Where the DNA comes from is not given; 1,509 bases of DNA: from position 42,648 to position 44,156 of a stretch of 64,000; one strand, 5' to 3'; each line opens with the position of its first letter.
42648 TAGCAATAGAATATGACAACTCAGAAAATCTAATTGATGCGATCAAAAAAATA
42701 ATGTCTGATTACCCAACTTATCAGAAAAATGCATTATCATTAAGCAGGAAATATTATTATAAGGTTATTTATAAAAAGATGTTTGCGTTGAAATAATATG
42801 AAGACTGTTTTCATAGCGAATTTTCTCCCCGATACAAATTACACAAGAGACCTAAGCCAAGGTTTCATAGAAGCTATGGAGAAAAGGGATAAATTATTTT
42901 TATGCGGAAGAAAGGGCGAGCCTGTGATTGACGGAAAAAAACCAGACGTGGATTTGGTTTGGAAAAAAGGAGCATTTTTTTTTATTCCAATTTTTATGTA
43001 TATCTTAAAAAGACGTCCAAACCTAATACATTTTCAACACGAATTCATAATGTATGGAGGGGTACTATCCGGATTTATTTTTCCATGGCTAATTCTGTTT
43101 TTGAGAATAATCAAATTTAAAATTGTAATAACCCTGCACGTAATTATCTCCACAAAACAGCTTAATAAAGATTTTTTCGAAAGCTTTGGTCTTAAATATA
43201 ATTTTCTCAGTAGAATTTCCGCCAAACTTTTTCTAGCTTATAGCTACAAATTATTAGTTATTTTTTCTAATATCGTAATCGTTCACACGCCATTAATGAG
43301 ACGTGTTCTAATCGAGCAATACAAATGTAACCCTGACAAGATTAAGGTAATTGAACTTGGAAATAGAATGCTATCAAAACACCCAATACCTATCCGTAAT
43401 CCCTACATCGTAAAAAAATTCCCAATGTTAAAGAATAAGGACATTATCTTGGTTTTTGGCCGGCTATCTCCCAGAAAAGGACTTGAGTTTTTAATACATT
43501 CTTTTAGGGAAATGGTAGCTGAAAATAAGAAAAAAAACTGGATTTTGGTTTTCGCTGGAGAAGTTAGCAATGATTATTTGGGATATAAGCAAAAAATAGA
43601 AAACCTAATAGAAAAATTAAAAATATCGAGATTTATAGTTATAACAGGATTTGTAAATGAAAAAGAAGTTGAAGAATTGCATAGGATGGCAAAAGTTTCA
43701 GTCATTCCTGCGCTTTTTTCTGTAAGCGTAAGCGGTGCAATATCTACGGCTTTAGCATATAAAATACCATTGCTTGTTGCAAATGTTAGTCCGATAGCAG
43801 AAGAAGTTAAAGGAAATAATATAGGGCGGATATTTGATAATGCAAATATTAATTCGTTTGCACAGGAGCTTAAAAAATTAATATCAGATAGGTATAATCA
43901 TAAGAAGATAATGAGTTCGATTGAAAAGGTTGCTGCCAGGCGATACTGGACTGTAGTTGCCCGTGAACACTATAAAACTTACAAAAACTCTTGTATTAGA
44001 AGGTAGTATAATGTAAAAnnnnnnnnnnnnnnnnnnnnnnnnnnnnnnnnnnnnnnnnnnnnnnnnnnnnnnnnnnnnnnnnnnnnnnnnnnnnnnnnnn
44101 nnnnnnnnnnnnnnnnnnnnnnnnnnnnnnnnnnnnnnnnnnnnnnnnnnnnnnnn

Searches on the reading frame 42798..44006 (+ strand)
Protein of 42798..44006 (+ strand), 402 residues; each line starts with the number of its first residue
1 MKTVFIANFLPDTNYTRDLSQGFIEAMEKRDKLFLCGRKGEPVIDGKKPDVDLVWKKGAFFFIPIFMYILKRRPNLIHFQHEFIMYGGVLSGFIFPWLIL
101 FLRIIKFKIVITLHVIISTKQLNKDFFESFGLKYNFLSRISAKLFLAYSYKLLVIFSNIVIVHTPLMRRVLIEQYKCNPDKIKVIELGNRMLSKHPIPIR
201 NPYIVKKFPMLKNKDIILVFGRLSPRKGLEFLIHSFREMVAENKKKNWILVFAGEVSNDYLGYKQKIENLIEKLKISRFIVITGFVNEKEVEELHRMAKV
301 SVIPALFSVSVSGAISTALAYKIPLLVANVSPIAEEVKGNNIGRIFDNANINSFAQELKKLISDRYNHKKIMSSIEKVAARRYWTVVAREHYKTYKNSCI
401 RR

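Call 47: search_protein_families(library=pfam, proteins=[window:42798-44006:+], max_evalue=0.0001)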
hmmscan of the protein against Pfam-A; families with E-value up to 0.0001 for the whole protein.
window:42798-44006:+ (402 aa): 3 families
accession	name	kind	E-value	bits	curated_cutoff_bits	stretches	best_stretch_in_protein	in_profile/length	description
PF00534.26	Glycos_transf_1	-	1.5e-23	83.6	26.4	1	208-370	9-163/172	Glycosyl transferases group 1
PF13692.12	Glyco_trans_1_4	-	1.4e-18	68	27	1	215-364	2-142/142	Glycosyl transferases group 1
PF13439.12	Glyco_transf_4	-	5.4e-05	23.7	28.5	0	61-187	60-164/170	Glycosyltransferase Family 4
